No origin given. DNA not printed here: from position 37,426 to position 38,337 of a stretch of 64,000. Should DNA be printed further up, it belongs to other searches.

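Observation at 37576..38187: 203-aa partner protein has no recognisable nuclease, TOPRIM or HTH motif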

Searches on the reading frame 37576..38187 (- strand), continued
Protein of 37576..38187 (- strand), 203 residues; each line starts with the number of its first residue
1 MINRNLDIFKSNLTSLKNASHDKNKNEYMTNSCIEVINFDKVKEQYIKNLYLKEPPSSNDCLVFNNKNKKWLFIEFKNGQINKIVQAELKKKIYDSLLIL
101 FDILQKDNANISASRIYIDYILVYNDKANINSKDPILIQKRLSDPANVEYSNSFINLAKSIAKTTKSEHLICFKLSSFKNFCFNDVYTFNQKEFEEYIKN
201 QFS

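Call 49: find_related_loci(query=A1, collection=genome_contigs, flank=5000)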
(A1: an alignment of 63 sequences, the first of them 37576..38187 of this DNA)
Query A1 (203 aa) in genome_contigs; peptide patterns used: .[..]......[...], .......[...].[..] (x = any residue, [..] = any of these).
374 stretches matched a pattern; 187 encode a relative of the query (tblastn E <= 1e-3); the best 80 are kept; 80 distinct loci.
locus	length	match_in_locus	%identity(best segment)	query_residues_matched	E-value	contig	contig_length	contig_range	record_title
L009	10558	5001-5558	43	8-200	1e-42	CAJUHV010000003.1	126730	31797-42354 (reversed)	MAG TPA_asm: uncultured Eubacterium sp. isolate MGBC139490 genome assembly, contig: MGBC139490.3, whole genome shotgun s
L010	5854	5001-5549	45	8-198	6e-42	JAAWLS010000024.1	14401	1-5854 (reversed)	MAG: Lachnospiraceae bacterium isolate ABMPRH_240_1 SL341411_scaffold_9912, whole genome shotgun sequence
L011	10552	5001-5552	41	8-198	4e-41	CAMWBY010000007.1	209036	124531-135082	MAG TPA_asm: uncultured Lachnospiraceae bacterium isolate SRR13528209_bin.43_metawrap_v1.3_MAG genome assembly, contig:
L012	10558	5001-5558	44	8-200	6e-41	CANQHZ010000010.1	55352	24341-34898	MAG: uncultured Lachnospiraceae bacterium isolate Lapin-028__bin75 genome assembly, contig: Lapin-028__NODE_539_length_5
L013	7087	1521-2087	45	7-200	5e-40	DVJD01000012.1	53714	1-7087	MAG TPA_asm: Candidatus Fimimorpha excrementavium isolate CHK193-21555 CHK193__C33042_L53714_ERR3414588, whole genome sh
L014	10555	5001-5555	45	8-199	3e-40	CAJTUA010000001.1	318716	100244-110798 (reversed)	MAG TPA_asm: uncultured Lachnospiraceae bacterium isolate MGBC105279 genome assembly, contig: MGBC105279.1, whole genome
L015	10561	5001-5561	40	4-200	4e-40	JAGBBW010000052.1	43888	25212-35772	MAG: Lachnospiraceae bacterium isolate RGIG8977 Water_deer_Rectum-2__c189713, whole genome shotgun sequence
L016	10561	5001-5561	42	7-200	1e-39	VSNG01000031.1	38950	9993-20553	MAG: Lachnospiraceae bacterium isolate S9762_S14_bin.22 S9762_S14_S9762_S14_bin.22_contig_31, whole genome shotgun seque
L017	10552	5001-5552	39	8-198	1e-39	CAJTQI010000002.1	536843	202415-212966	MAG TPA_asm: uncultured Lachnospiraceae bacterium isolate MGBC111861 genome assembly, contig: MGBC111861.2, whole genome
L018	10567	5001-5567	44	1-199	4e-39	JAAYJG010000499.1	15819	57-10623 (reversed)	MAG: Ruminiclostridium sp. isolate AS10tlH2TH_247 340539_AS10, whole genome shotgun sequence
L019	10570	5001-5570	40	4-201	1e-38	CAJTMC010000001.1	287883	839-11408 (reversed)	MAG TPA_asm: uncultured Lachnospiraceae bacterium isolate MGBC104938 genome assembly, contig: MGBC104938.1, whole genome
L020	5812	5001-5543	44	12-199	6e-38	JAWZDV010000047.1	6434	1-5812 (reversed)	MAG: Bacteroides thetaiotaomicron isolate S_839 X595_NODE_4708_length_6434_cov_9.756231, whole genome shotgun sequence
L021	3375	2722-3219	44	8-198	5e-38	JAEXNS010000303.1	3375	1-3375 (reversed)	MAG: Bacillota bacterium isolate OH_HBrB_108 k127_1348977, whole genome shotgun sequence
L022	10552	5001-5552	41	8-198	8e-38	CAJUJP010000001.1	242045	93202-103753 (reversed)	MAG TPA_asm: uncultured Lachnospiraceae bacterium isolate MGBC140906 genome assembly, contig: MGBC140906.1, whole genome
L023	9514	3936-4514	40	1-200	4e-37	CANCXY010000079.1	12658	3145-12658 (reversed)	MAG TPA_asm: uncultured Clostridia bacterium isolate ERR6760080_bin.88_metawrap_v1.3_MAG genome assembly, contig: ERZ128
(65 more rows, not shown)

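Call 53: search_protein_families(library=padloc, proteins=[P0153, P0258, P0133, P0024, P0184, P0079, P0145, P0229, P0219], max_evalue=1)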
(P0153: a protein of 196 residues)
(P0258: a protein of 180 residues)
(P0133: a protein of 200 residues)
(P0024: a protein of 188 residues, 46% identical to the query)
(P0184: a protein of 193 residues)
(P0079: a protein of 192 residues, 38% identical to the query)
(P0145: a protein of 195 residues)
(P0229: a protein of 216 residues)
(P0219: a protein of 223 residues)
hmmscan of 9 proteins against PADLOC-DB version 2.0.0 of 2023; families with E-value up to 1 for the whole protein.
P0153 (196 aa): 1 family
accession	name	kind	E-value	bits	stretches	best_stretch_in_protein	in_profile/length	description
PDLC04229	HEC-02B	-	0.0048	14.5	1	24-78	5-58/171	-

P0258 (180 aa): 0 families

P0133 (200 aa): 1 family
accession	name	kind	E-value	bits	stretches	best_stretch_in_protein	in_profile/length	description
PDLC04563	PDC-M29B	-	0.0024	16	1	59-80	70-91/164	-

P0024 (188 aa): 0 families

P0184 (193 aa): 4 families
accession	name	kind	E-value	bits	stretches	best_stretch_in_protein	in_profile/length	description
PDLC04226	HEC-02B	-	2.5e-05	22.3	1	21-88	4-67/171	-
PDLC04229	HEC-02B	-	3.1e-05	21.7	1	25-92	6-72/171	-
PDLC04217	HEC-02B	-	0.0071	14.4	1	49-89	27-66/169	-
PDLC04220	HEC-02B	-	0.018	12.9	1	49-125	24-99/172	-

P0079 (192 aa): 0 families

P0145 (195 aa): 0 families

P0229 (216 aa): 2 families
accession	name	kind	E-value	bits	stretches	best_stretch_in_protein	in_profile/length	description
PDLC04229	HEC-02B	-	2.7e-05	21.9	1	26-87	4-64/171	-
PDLC04217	HEC-02B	-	0.00031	18.8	1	46-96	18-70/169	-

P0219 (223 aa): 1 family
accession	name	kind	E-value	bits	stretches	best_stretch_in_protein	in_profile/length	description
PDLC04226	HEC-02B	-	0.0014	16.7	1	81-113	36-68/171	-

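Call 54: search_protein_families(library=pfam, proteins=[P0153, P0258, P0133, P0024, P0184, P0079, P0145, P0229, P0219], max_evalue=1)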
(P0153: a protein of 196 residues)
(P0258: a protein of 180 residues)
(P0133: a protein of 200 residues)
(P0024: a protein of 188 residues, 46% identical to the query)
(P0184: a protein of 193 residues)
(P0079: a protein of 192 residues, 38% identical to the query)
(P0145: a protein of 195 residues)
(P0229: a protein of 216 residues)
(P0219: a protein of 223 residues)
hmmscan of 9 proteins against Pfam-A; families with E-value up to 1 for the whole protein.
P0153 (196 aa): 0 families

P0258 (180 aa): 1 family
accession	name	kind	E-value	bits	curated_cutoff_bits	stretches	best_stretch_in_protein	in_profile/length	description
PF13611.12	Peptidase_S76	-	0.071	13.9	27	1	28-86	44-105/121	Serine peptidase of plant viral polyprotein, P1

P0133 (200 aa): 0 families

P0024 (188 aa): 1 family
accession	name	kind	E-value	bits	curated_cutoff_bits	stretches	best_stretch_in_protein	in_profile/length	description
PF13611.12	Peptidase_S76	-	0.17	12.7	27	1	25-87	44-108/121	Serine peptidase of plant viral polyprotein, P1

P0184 (193 aa): 1 family
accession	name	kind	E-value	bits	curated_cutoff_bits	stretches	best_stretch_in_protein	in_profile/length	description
PF08378.17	NERD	-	0.0049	17.8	22.1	1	56-90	34-70/111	Nuclease-related domain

P0079 (192 aa): 0 families

P0145 (195 aa): 1 family
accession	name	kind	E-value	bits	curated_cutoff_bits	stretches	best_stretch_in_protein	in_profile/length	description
PF17351.7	DUF5380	-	0.005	17.1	29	1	124-162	13-51/85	Family of unknown function (DUF5380)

P0229 (216 aa): 1 family
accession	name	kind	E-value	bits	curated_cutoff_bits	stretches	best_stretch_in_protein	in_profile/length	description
PF04670.18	Gtr1_RagA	-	0.035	14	22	1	13-147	27-145/232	Gtr1/RagA G protein conserved region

P0219 (223 aa): 0 families

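Call 59: search_dna_similar(query=window:37576-38187:-, collection=phages, mode=protein, max_evalue=0.001)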
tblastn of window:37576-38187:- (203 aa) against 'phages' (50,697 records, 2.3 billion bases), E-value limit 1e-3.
Records with a match: 1; places in all: 1; records where one place covers at least 80% of the query: 1.
Best place of each record, by identity: <60% 1.
By first word of the organism name: Bacteriophage 1.
By host as written in the record: - 1.
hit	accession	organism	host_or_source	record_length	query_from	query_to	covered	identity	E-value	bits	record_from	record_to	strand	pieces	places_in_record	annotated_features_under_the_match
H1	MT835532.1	Bacteriophage sp.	human fecal samples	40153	6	194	93%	33.7%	7e-12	69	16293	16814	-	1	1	record has no annotation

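Call 61: get_annotated_region(hit=H1, flank=6000)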
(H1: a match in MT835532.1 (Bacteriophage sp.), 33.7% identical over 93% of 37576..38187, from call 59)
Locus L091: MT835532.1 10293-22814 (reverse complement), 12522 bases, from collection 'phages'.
description: UNVERIFIED: Bacteriophage sp. clone scaffold_111 genomic sequence.
organism: Bacteriophage sp. (NCBI taxid 38018)
taxonomy: Viruses
host: -; source: human fecal samples; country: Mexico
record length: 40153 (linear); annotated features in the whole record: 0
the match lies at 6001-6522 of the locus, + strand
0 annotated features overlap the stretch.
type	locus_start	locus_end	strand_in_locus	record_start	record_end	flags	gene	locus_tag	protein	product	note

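Call 73: search_protein_families(library=pfam, alignment_id=A3, max_evalue=0.00001)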
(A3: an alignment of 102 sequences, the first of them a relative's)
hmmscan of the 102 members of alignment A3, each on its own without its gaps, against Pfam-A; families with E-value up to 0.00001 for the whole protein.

A. member 1, L009:2188-3693:+ (502 aa): 1 family
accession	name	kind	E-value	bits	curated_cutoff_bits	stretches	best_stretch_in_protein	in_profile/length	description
PF02386.22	TrkH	-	3.7e-59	200.9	27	1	42-473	8-491/502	Cation transport protein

B. families by the number of members that match (of 102 scanned): 153 families (the first 25 are shown)
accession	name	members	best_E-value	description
PF00535.33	Glycos_transf_2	6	4.5e-46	Glycosyl transferase family 2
PF00072.30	Response_reg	5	3.3e-30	Response regulator receiver domain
PF02518.31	HATPase_c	5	4.2e-24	Histidine kinase-, DNA gyrase B-, and HSP90-like ATPase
PF13641.12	Glyco_tranf_2_3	5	2.3e-22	Glycosyltransferase like family 2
PF00512.31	HisKA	5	1.1e-16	His Kinase A (phospho-acceptor) domain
PF02463.25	SMC_N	4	6.3e-34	RecF/RecN/SMC N terminal domain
PF00486.34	Trans_reg_C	4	9.7e-27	Transcriptional regulatory protein, C terminal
PF02811.25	PHP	4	5.3e-24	PHP domain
PF10111.15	Glyco_tranf_2_2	4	4.9e-12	Glycosyltransferase like family 2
PF07733.18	DNA_pol3_alpha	3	7.8e-56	Bacterial DNA polymerase III alpha NTPase domain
PF00929.31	RNase_T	3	4.2e-40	Exonuclease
PF00005.33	ABC_tran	3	5.3e-34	ABC transporter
PF13304.12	AAA_21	3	6.6e-25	AAA domain, putative AbiEii toxin, Type IV TA system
PF17657.6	DNA_pol3_finger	3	1.3e-23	Bacterial DNA polymerase III alpha subunit finger domain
PF08281.18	Sigma70_r4_2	3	1.1e-16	Sigma-70, region 4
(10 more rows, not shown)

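Call 74: search_protein_families(library=padloc, alignment_id=A3, max_evalue=1e-10)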
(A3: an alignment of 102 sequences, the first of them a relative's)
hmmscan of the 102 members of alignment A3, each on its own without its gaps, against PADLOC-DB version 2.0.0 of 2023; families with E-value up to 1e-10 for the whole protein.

A. member 1, L009:2188-3693:+ (502 aa): 0 families

B. families by the number of members that match (of 102 scanned): 91 families (the first 25 are shown)
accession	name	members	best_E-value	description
PDLC04135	mad3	4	1.6e-41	mads_3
PDLC01247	DEDDh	3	5.3e-41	"CAS-I,CAS-II,CAS-III,CAS-IV,CAS-V,CAS-VI; associated"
PDLC05027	PDC-S48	3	2.5e-37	-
PDLC05028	PDC-S48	3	4.4e-30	-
PDLC02980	AriA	2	3e-23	-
PDLC04140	mad8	2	3.3e-18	mads_8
PDLC03859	LmuB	2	5e-14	-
PDLC02679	DndH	1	0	DndH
PDLC02684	DndH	1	0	DndH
PDLC02682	DndH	1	0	DndH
PDLC02681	DndH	1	0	DndH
PDLC02683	DndH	1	0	DndH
PDLC02685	DndH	1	1.7e-296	DndH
PDLC02680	DndH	1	3.5e-164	DndH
PDLC01507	Cas8b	1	8.5e-131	CAS-I-B; effector_LS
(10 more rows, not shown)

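Call 88: search_dna_similar(query=window:37576-38187:-, collection=plasmids, mode=protein, max_evalue=0.001)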
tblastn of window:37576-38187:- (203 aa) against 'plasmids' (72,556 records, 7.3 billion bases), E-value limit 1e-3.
No match.
